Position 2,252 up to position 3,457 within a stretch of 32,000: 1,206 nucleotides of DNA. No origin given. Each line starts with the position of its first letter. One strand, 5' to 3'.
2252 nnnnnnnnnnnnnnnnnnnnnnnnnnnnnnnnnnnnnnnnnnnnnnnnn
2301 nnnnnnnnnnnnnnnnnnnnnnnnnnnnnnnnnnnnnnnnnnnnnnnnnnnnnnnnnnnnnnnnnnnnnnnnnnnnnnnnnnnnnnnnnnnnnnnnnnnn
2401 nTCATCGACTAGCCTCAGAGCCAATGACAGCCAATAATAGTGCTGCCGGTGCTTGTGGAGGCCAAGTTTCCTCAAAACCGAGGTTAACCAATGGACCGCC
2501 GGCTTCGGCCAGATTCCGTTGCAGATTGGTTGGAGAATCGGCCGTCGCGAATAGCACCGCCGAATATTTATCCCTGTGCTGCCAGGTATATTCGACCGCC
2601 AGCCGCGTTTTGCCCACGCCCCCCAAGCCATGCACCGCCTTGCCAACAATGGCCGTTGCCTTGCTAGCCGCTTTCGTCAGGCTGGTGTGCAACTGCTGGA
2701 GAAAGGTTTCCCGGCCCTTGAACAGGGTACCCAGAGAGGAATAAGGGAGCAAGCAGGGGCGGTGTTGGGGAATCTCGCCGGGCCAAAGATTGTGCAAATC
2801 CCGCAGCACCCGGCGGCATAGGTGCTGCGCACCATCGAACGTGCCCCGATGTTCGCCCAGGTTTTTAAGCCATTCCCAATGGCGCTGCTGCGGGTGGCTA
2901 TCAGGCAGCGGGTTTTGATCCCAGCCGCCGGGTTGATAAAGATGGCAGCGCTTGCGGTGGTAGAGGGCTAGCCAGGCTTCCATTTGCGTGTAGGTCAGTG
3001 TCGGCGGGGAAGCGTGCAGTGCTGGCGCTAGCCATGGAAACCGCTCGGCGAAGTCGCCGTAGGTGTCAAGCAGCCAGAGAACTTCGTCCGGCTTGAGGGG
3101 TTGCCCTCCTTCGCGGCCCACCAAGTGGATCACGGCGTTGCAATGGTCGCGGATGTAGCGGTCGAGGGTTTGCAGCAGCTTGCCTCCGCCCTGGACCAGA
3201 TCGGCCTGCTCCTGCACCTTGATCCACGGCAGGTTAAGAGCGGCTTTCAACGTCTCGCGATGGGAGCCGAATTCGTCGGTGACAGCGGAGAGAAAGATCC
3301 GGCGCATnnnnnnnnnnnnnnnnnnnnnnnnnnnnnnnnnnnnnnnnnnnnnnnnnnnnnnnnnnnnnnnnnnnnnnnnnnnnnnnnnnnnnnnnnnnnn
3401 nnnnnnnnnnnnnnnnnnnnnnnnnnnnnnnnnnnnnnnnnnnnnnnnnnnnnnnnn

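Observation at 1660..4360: GC-rich cassette: SLOG-like TM protein plus DUF4062/P-loop STAND/TPR gene, a candidate nucleotide-sensing conflict module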

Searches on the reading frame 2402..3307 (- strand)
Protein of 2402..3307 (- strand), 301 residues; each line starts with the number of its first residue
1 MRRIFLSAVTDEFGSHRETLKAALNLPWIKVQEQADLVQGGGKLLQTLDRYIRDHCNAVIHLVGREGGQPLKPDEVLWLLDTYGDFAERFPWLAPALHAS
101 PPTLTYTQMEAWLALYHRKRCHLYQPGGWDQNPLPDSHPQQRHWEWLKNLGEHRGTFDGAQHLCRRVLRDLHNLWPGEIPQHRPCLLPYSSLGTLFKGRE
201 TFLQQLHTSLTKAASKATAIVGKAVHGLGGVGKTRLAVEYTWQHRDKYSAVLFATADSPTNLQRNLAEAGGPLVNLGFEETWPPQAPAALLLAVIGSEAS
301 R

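Call 3: search_protein_families(library=pfam, proteins=[window:2402-3307:-], max_evalue=1)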
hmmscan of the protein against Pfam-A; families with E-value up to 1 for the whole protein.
window:2402-3307:- (301 aa): 4 families
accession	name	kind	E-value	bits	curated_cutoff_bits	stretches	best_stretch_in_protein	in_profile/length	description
PF13191.12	AAA_16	-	0.0021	19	32.6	1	196-259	2-63/167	AAA ATPase domain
PF13401.12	AAA_22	-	0.0045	17.7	27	1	224-269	9-57/130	AAA domain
PF13271.11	DUF4062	-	0.041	14.5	24.7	1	3-70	1-67/82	Domain of unknown function (DUF4062)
PF06745.19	ATPase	-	0.33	10.7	26.6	1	225-270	24-71/231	KaiC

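Call 4: search_protein_families(library=padloc, proteins=[window:2402-3307:-], max_evalue=1)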
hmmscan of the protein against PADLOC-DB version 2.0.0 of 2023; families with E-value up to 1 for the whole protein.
window:2402-3307:- (301 aa): 1 family
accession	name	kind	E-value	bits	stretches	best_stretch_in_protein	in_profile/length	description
PDLC02753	PbeC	-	0.034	10.5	1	224-269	33-76/648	PbeC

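Call 5: search_protein_families(library=ncbifam, proteins=[window:2402-3307:-], max_evalue=1)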
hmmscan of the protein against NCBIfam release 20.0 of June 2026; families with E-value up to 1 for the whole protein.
window:2402-3307:- (301 aa): 4 families
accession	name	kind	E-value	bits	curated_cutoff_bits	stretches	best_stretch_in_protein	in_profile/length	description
NF040586.1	FxSxx_TPR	equivalog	3.5e-16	58.8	300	1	196-270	8-75/830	FxSxx-COOH system tetratricopeptide repeat protein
NF053617.1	SARPRegAfsRStmc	equivalog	4.2e-06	25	1430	1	183-248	287-348/986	SARP-family global regulator AfsR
NF041717.1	HaaA_phane_TPR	equivalog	0.011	13.9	1125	1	194-240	102-148/882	cyclophane-containing RiPP biosynthesis TPR protein HaaT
TIGR04291.1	arsen_driv_ArsA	equivalog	0.034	12.9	650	1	225-267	325-367/565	arsenical pump-driving ATPase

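Call 10: find_homologous_proteins(query=window:2402-3307:-)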
Query window:2402-3307:- (301 aa): 265 proteins with E <= 0.001 among 3427 candidates; the best 120 are listed.
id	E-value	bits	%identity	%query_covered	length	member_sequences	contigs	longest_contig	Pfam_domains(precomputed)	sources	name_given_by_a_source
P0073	2.7e-108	380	63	91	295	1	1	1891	-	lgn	-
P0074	1.7e-93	331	60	84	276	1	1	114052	-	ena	-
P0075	1.3e-79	286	72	57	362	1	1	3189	-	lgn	-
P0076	2.9e-77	278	70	57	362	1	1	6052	-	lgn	-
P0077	5.9e-63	231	65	57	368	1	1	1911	-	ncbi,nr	ncbi:MAG: hypothetical protein KDA85_19440 [Planctomycetaceae bacterium]|nr:hypothetical protein [Pl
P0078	3.7e-61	225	59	60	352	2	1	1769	-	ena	-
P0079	1.5e-60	223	48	73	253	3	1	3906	-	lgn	-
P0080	2.9e-58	216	46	90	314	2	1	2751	-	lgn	-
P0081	1.2e-54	204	45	90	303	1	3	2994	PF13271.12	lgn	-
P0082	3.7e-53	199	45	90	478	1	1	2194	PF13271.12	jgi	jgi:hypothetical protein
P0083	6.3e-53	198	46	92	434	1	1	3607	PF13271.12,PF13401.13,PF00931.29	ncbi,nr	ncbi:MAG: DUF4062 domain-containing protein, partial [Planctomycetaceae bacterium]|nr:DUF4062 domain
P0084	3.1e-51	192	44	97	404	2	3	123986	-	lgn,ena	-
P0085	1.2e-50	190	44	90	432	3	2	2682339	PF13271.12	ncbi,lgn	-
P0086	5.7e-50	188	43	91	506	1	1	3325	PF13271.12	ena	-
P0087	3.4e-49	186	43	88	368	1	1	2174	PF13271.12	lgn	-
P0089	6.0e-49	185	44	90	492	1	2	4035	PF13271.12,PF13401.13,PF00931.29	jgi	jgi:hypothetical protein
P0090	1.3e-48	184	42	90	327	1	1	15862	PF13271.12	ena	-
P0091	5.7e-48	182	41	99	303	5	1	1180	PF13271.12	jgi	jgi:hypothetical protein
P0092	8.8e-48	181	41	90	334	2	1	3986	PF13271.12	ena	-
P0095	8.5e-47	178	43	88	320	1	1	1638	PF13271.12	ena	-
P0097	1.6e-46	177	40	85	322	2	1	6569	PF13271.12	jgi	jgi:hypothetical protein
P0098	2.6e-46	176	40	90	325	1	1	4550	PF13271.12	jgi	jgi:hypothetical protein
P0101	6.3e-45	172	41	90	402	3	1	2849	PF13271.12,PF00931.29,PF13191.13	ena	-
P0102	6.6e-45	172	42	88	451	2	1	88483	PF13271.12,PF00931.29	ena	-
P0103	7.1e-45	172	42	88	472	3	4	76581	PF13271.12,PF00931.29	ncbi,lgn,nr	ncbi:MAG: NB-ARC domain-containing protein [Pseudomonadota bacterium]|nr:NB-ARC domain-containing pr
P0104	7.5e-45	171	42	89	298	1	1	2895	PF13271.12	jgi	jgi:hypothetical protein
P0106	2.2e-44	170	41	88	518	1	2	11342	PF13271.12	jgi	jgi:hypothetical protein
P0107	2.8e-44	170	39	96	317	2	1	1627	PF13271.12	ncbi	ncbi:MAG: DUF4062 domain-containing protein, partial [Gammaproteobacteria bacterium]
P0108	3.0e-44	170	44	80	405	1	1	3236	PF00931.29,PF13191.13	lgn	-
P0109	2.7e-43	166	40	97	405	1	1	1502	PF13271.12,PF13401.13,PF13676.12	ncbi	ncbi:MAG: DUF4062 domain-containing protein, partial [Planctomycetaceae bacterium]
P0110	5.2e-43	165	42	89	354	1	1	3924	PF13271.12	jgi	jgi:hypothetical protein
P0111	6.7e-43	165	41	90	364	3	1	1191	PF13271.12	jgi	jgi:hypothetical protein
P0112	7.6e-43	165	45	79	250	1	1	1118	PF13271.12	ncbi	-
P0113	7.6e-43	165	38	88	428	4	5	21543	PF00931.29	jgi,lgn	-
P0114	1.1e-42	164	40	90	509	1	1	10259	PF13271.12,PF00931.29,PF13191.13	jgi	-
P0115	1.1e-42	164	41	88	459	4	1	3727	PF13271.12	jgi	-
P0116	1.3e-42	164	40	91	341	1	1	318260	PF13271.12,PF13401.13,PF00931.29,PF13191.13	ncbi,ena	-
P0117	6.5e-42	162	41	90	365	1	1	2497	PF13271.12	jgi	jgi:hypothetical protein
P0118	8.5e-42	161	39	89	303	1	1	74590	PF13271.12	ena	-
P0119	8.8e-42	161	39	90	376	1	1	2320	PF13271.12,PF13191.13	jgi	jgi:hypothetical protein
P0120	9.1e-42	161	40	90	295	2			PF13271.12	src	-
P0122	1.0e-40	158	40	90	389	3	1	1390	PF13271.12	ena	-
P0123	1.1e-40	158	38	83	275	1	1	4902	PF13271.12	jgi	jgi:hypothetical protein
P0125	3.1e-40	156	38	91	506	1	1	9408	PF13271.12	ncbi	ncbi:MAG: NB-ARC domain-containing protein, partial [Planctomycetota bacterium]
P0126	3.6e-40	156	39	90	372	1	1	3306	PF13271.12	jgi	jgi:hypothetical protein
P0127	9.1e-40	155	37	90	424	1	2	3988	PF13271.12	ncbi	ncbi:MAG: DUF4062 domain-containing protein [Gammaproteobacteria bacterium]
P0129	2.8e-39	153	42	80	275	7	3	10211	PF13271.12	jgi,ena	jgi:hypothetical protein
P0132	1.6e-38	151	40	90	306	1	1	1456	PF13271.12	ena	-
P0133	1.7e-38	151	39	90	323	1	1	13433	PF13271.12,PF13676.12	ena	-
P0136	9.7e-37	145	42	78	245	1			PF13271.12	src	-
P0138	1.6e-36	144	38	90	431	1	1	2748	PF13271.12,PF00931.29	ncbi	ncbi:MAG: DUF4062 domain-containing protein [Methylosarcina sp.]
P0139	1.8e-36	144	42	90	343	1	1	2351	PF13271.12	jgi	jgi:Domain of unknown function (DUF4062)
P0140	2.6e-36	143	38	90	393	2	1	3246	PF13271.12,PF13191.13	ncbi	-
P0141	3.2e-36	143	40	90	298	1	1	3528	PF13271.12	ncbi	ncbi:MAG: DUF4062 domain-containing protein [Fimbriimonas sp.]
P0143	3.4e-35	140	40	88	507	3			PF13271.12,PF00931.29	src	-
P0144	4.2e-35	139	38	90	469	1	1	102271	PF13271.12,PF00931.29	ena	-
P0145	6.9e-35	139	39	88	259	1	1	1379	PF13271.12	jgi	jgi:hypothetical protein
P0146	8.0e-35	139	39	96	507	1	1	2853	PF13271.12,PF13401.13,PF00931.29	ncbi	-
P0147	8.4e-35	138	39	97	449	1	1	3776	PF13271.12,PF00931.29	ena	-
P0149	2.1e-34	137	37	91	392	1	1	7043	PF13271.12,PF00931.29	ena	-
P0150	8.8e-34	135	38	90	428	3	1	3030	PF13271.12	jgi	jgi:hypothetical protein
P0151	4.0e-33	133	36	90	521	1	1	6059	PF25000.1,PF00931.29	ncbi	ncbi:MAG: NB-ARC domain-containing protein, partial [Cyanobium sp.]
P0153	4.8e-33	133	36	91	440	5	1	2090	PF13271.12,PF13676.12,PF00931.29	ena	-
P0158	1.0e-31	128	38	90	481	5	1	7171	PF13271.12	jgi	jgi:hypothetical protein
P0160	2.9e-31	127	35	91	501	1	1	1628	PF13271.12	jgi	-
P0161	3.3e-31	127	34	94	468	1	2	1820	PF13271.12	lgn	-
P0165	3.7e-30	123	37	90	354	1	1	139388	PF13271.12,PF13401.13,PF13191.13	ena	-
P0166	6.6e-30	122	34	100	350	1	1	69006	PF13271.12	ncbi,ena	-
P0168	1.1e-29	122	35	90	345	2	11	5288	PF13271.12,PF13401.13,PF00931.29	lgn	-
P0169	1.4e-29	121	36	90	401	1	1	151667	PF13271.12,PF13401.13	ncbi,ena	-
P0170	2.6e-29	120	36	99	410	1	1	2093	PF13271.12,PF13401.13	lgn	-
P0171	5.7e-29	119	49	44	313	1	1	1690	PF00931.29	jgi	jgi:hypothetical protein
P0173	1.7e-28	118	35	97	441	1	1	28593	PF13271.12,PF13401.13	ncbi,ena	-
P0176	3.3e-28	117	36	92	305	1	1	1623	PF13414.13,PF00515.35,PF13271.12,PF13432.13,PF13428.13,PF07719.24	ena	-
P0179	1.1e-27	115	36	86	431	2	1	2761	PF13271.12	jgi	jgi:hypothetical protein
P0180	1.2e-27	115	38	79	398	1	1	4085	PF13271.12,PF13401.13,PF00931.29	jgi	jgi:hypothetical protein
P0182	1.3e-27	115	35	93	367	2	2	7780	PF13271.12,PF13401.13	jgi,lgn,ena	jgi:hypothetical protein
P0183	1.7e-27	114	52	45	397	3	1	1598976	PF00931.29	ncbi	ncbi:MAG: NB-ARC domain-containing protein [Candidatus Competibacteraceae bacterium]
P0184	1.8e-27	114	35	90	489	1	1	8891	PF13271.12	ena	-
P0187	9.6e-27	112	34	90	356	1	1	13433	PF13271.12,PF00931.29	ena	-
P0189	1.5e-26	111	34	90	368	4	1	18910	PF13271.12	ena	-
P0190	2.2e-26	111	35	90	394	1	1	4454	PF13271.12,PF00931.29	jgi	jgi:hypothetical protein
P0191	3.1e-26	110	37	73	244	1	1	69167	PF13271.12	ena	-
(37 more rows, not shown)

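Call 80: find_encoding_contigs(protein=P0074, flank=6000, max_places=2)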
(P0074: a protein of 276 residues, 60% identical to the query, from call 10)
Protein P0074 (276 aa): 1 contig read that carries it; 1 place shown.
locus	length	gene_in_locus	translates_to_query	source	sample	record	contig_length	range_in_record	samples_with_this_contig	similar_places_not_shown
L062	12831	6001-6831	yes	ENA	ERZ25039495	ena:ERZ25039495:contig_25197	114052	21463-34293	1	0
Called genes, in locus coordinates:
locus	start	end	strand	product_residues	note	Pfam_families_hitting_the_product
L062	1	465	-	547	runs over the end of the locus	-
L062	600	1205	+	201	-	-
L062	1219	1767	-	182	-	-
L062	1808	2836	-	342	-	PF16670:PI-PLC-C1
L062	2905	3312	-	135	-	PF02577:BFN_dom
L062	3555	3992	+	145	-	PF13365:Trypsin_2 (weak)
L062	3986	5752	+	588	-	PF13365:Trypsin_2, PF06439:3keto-disac_hyd, PF13369:Transglut_core2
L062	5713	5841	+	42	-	-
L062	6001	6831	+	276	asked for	-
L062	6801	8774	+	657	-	PF25000:DUF7779, PF24885:TPR_NPHP3, PF13424:TPR_12, PF13424:TPR_12, PF13374:TPR_10, PF24885:TPR_NPHP3, PF13374:TPR_10, PF13424:TPR_12, +9 more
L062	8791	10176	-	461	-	PF00202:Aminotran_3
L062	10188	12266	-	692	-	-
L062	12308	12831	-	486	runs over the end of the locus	PF07394:DUF1501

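Call 81: find_encoding_contigs(protein=P0084, flank=6000, max_places=2)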
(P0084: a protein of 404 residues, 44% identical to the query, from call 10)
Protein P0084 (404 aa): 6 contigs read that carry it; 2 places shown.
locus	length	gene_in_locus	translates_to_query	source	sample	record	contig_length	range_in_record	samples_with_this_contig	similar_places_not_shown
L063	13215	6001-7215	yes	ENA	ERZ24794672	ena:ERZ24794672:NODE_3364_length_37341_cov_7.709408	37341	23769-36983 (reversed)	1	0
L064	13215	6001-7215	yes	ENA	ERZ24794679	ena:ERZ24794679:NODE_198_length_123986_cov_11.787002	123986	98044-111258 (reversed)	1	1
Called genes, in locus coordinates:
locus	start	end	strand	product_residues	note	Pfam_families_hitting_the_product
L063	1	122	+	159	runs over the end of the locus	?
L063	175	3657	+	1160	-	PF13229:Beta_helix (faint), PF13385:Laminin_G_3, PF00054:Laminin_G_1 (weak), PF02210:Laminin_G_2 (weak)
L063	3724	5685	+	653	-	PF00884:Sulfatase, PF01663:Phosphodiest, PF16347:SGSH_C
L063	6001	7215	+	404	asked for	-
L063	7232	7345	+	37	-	-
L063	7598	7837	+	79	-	-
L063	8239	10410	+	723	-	PF02018:CBM_4_9 (weak), PF13229:Beta_helix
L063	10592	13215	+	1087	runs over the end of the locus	PF26549:Tricorn_N (weak), PF18582:HZS_alpha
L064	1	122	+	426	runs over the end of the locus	PF00365:PFK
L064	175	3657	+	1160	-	PF13229:Beta_helix (faint), PF13385:Laminin_G_3, PF00054:Laminin_G_1 (weak), PF02210:Laminin_G_2 (weak)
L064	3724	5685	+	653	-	PF00884:Sulfatase, PF01663:Phosphodiest, PF16347:SGSH_C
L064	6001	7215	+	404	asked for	-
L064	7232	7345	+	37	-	-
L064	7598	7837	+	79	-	-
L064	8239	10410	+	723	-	PF02018:CBM_4_9 (weak), PF13229:Beta_helix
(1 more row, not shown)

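Call 82: find_encoding_contigs(protein=P0085, flank=6000, max_places=2)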
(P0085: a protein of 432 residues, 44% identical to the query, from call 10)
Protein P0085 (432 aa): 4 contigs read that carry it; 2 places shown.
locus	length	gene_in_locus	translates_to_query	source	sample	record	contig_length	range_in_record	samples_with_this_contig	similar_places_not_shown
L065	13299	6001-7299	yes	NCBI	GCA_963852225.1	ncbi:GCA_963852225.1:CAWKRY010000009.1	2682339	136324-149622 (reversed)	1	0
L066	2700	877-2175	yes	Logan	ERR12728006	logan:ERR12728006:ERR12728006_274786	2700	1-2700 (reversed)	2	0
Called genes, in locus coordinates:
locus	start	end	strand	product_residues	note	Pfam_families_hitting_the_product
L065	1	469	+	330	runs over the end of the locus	PF08240:ADH_N, PF00107:ADH_zinc_N, PF13602:ADH_zinc_N_2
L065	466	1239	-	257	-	PF03746:LamB_YcsF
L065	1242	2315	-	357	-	PF02626:CT_A_B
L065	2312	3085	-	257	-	PF02682:CT_C_D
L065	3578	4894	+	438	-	-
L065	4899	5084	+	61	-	-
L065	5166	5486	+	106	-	PF07883:Cupin_2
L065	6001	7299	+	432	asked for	PF13271:DUF4062 (weak)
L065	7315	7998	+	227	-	PF25000:DUF7779, PF13424:TPR_12, PF24885:TPR_NPHP3, PF13374:TPR_10 (weak)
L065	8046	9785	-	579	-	PF01609:DDE_Tnp_1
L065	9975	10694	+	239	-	-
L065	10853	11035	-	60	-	-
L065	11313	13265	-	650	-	PF01144:CoA_trans, PF16957:Mal_decarbox_Al (weak)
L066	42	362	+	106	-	PF07883:Cupin_2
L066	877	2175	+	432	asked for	PF13271:DUF4062 (weak)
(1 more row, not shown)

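Call 83: find_encoding_contigs(protein=P0103, flank=6000, max_places=2)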
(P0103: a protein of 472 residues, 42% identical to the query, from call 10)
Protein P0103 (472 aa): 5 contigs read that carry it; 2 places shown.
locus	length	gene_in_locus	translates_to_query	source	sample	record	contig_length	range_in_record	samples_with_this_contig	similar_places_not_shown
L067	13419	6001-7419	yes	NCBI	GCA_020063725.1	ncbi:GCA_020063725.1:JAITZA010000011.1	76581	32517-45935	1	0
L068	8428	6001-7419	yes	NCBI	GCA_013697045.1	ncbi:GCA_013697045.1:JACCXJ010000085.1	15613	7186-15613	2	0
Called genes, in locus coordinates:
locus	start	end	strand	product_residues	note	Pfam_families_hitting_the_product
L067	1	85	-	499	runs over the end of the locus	PF25971:CzcB_N, PF25917:BSH_RND (faint), PF25919:BSH_CusB (weak), PF25973:BSH_CzcB, PF25893:HH_CzcB, PF25954:Beta-barrel_RND_2, PF25975:CzcB_C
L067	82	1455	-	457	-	PF02321:OEP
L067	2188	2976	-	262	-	PF01061:ABC2_membrane, PF12698:ABC2_membrane_3 (faint)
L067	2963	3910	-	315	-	PF00005:ABC_tran, PF13304:AAA_21 (weak)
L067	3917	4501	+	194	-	PF00300:His_Phos_1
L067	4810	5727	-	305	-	PF11185:DUF2971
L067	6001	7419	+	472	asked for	PF13271:DUF4062 (weak), PF00931:NB-ARC (weak)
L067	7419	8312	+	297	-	PF24885:TPR_NPHP3, PF13424:TPR_12, PF13374:TPR_10, PF13424:TPR_12, PF13374:TPR_10, PF13424:TPR_12, PF24885:TPR_NPHP3, PF13374:TPR_10, +9 more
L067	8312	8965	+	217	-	-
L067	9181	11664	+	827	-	PF13676:TIR_2, PF20703:nSTAND1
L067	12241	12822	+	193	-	PF00400:WD40, PF23381:Beta-prop_IFT122_1st, PF23414:Beta-prop_EML_2, PF24105:Beta-prop_CAF1B_HIR1, PF24796:WDR55, PF24814:WD40_Prp19, PF24817:WD40_WDHD1_1st, PF25172:Beta-prop_WDR3_2nd, +23 more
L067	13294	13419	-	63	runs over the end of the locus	-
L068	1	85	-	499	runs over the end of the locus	PF25971:CzcB_N, PF25917:BSH_RND (faint), PF25919:BSH_CusB (weak), PF25973:BSH_CzcB, PF25893:HH_CzcB, PF25954:Beta-barrel_RND_2, PF25975:CzcB_C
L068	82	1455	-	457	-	PF02321:OEP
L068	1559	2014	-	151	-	-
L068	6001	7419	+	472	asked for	PF13271:DUF4062 (weak), PF00931:NB-ARC (weak)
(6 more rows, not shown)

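Call 96: find_encoding_contigs(protein=P0076, flank=6000, max_places=2)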
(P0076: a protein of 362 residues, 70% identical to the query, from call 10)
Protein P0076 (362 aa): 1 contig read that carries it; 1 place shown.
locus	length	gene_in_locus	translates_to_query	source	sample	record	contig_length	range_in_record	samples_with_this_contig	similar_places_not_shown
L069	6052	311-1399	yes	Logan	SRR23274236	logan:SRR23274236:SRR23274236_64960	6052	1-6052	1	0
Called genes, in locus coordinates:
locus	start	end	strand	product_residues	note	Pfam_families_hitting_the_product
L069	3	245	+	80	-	?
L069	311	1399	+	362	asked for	-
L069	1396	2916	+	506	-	PF13365:Trypsin_2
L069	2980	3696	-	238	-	PF04832:SOUL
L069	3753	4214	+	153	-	-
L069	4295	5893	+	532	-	PF04244:DPRP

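Call 97: find_encoding_contigs(protein=P0075, flank=6000, max_places=2)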
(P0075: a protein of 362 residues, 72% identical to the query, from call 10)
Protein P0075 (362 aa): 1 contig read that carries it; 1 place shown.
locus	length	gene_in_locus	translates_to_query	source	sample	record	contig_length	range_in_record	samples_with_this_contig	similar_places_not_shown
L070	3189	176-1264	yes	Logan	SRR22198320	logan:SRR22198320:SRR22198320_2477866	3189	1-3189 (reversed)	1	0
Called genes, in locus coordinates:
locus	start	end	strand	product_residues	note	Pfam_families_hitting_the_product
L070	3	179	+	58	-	?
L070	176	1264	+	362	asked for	-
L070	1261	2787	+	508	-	PF13365:Trypsin_2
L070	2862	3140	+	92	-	PF13271:DUF4062 (weak)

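Call 98: find_encoding_contigs(protein=P0073, flank=6000, max_places=2)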
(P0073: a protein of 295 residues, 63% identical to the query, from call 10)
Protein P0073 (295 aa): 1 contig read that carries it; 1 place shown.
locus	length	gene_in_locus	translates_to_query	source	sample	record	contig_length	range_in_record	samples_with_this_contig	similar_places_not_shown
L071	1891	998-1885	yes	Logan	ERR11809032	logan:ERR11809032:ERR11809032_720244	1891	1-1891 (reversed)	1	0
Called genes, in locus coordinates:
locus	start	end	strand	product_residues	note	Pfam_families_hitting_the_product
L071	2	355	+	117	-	?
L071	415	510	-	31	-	-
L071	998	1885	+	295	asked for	-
